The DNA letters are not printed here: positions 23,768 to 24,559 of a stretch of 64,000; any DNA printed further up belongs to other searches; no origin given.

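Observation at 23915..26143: Tandem paralogous membrane proteins with Trp-rich TM N-terminus and NERD-like C-terminal domain, co-oriented upstream of virD4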

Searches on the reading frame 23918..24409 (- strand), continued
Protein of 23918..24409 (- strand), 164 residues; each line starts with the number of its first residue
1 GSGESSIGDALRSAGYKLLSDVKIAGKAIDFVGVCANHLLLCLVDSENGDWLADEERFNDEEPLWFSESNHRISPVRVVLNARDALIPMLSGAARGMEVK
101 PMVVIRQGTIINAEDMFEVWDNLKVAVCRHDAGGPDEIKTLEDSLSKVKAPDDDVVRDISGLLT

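Call 68: search_protein_families(library=pfam, proteins=[L089:9484-10962:+, L089:10985-13768:+, L089:4331-5995:+, L089:6115-6975:+, L091:8346-10022:+, L091:10351-14886:-, L090:9933-10424:-], max_evalue=0.01)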
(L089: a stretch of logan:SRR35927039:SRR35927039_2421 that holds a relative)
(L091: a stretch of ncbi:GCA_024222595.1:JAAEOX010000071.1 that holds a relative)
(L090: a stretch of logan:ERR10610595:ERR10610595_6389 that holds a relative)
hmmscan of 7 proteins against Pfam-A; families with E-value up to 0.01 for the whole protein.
L089:9484-10962:+ (493 aa): 0 families

L089:10985-13768:+ (928 aa): 1 family
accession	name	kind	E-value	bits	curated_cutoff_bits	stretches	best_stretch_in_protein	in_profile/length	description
PF13229.12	Beta_helix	-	1e-09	38.7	25.9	1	785-924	2-145/158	Right handed beta helix region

L089:4331-5995:+ (555 aa): 0 families

L089:6115-6975:+ (287 aa): 0 families

L091:8346-10022:+ (559 aa): 0 families

L091:10351-14886:- (1512 aa): 0 families

L090:9933-10424:- (164 aa): 0 families

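Call 70: find_related_loci(query=A3, collection=viral_contigs, flank=5000)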
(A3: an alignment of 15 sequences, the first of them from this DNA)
Query A3 (164 aa) in viral_contigs; peptide patterns used: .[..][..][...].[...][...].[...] (x = any residue, [..] = any of these).
182 stretches matched a pattern, but none encodes a relative of the query by tblastn (E <= 1e-3).

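Call 73: search_protein_families(library=pfam, proteins=[P0186, P0217, P0220], max_evalue=0.1)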
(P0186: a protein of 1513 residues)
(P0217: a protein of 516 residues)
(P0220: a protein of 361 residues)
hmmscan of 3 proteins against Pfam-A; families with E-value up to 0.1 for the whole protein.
P0186 (1513 aa): 32 families (the best 25 are shown)
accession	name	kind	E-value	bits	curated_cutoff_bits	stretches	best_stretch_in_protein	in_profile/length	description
PF13424.12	TPR_12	-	1.4e-39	134.6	30.1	6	215-278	8-72/77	Tetratricopeptide repeat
PF16095.11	COR-A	-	4e-33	114.8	35.3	1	1034-1176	1-143/143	C-terminal of Roc, COR-A domain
PF25497.1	COR-B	-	8.8e-28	97.4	27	1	1202-1340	7-145/145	C-terminal of Roc, COR-B domain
PF00515.34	TPR_1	-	5.6e-27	92.9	27.8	2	253-279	3-29/34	Tetratricopeptide repeat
PF13176.12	TPR_7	-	6.5e-24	82.4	27.9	2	335-367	3-35/36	Tetratricopeptide repeat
PF13181.12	TPR_8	-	1.2e-22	78.5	25.7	1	333-360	3-30/34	Tetratricopeptide repeat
PF08477.19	Roc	-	2.1e-22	80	27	2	905-975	52-119/119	Ras of Complex, Roc, domain of DAPkinase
PF07719.23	TPR_2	-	3.1e-20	71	27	0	333-359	3-29/34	Tetratricopeptide repeat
PF13374.12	TPR_10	-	3.2e-20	71.9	27.5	1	251-278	2-29/42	Tetratricopeptide repeat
PF14938.12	SNAP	-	1.2e-14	54.9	25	3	469-610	49-190/282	Soluble NSF attachment protein, SNAP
PF13676.11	TIR_2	-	1.3e-14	55.2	28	1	1371-1481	2-106/122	TIR domain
PF13428.12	TPR_14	-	3.6e-11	43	23.5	0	501-522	7-28/44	Tetratricopeptide repeat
PF17874.7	TPR_MalT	-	2.5e-10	40.6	45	1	61-206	14-158/336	MalT-like TPR region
PF00071.28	Ras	-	9.2e-08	32.3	21.6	1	896-978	35-118/162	Ras family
PF13174.12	TPR_6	-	2.7e-07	31.2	26.3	0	500-524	5-29/33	Tetratricopeptide repeat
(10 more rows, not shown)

P0217 (516 aa): 0 families

P0220 (361 aa): 0 families

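Call 81: find_encoding_contigs(protein=P0258, flank=6000, max_places=1)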
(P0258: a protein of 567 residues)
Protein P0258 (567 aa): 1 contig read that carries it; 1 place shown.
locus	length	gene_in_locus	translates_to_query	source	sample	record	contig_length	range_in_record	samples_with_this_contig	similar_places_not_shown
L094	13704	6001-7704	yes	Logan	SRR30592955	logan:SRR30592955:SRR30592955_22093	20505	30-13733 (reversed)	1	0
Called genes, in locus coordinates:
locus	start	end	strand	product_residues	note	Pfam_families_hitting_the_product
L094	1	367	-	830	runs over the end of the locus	PF01103:Omp85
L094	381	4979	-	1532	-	PF05170:AsmA (faint), PF05359:DUF748 (faint), PF13116:YhdP (weak), PF27051:TamB_N (weak), PF04357:TamB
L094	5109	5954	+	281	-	PF00160:Pro_isomerase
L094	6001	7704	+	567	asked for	PF00004:AAA, PF17866:AAA_lid_6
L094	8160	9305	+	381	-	-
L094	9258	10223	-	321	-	PF13641:Glyco_tranf_2_3, PF00535:Glycos_transf_2, PF10111:Glyco_tranf_2_2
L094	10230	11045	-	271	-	PF00535:Glycos_transf_2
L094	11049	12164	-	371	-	PF01041:DegT_DnrJ_EryC1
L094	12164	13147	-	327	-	PF13480:Acetyltransf_6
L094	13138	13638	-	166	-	PF05523:FdtA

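Call 82: find_encoding_contigs(protein=P0186, flank=6000, max_places=1)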
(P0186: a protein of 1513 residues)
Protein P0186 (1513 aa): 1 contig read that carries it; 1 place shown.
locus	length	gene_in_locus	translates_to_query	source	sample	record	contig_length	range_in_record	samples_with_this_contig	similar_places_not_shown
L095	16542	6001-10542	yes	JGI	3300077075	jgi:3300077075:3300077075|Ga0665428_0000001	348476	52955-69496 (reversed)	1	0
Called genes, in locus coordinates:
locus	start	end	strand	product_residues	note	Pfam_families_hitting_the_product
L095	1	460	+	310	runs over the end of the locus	PF19313:DUF5916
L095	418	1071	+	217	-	-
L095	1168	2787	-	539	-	PF00171:Aldedh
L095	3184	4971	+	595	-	PF20703:nSTAND1 (weak), PF01637:ATPase_2 (weak), PF13191:AAA_16, PF13245:AAA_19 (weak), PF13604:AAA_30, PF00004:AAA (weak), PF13401:AAA_22, PF01471:PG_binding_1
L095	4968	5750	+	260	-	PF16537:T2SSB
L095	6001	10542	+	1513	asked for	PF00515:TPR_1 (faint), PF07719:TPR_2 (faint), PF13424:TPR_12 (weak), PF13424:TPR_12, PF08477:Roc, PF16095:COR-A, PF25497:COR-B, PF13676:TIR_2, +9 more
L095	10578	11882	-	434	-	PF01979:Amidohydro_1, PF07969:Amidohydro_3 (weak), PF12890:DHOase, PF07969:Amidohydro_3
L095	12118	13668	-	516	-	PF07690:MFS_1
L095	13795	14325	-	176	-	PF14385:DUF4416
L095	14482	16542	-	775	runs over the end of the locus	PF13432:TPR_16 (faint), PF21033:RMD1-3 (faint), PF12895:ANAPC3 (faint), PF14559:TPR_19 (weak)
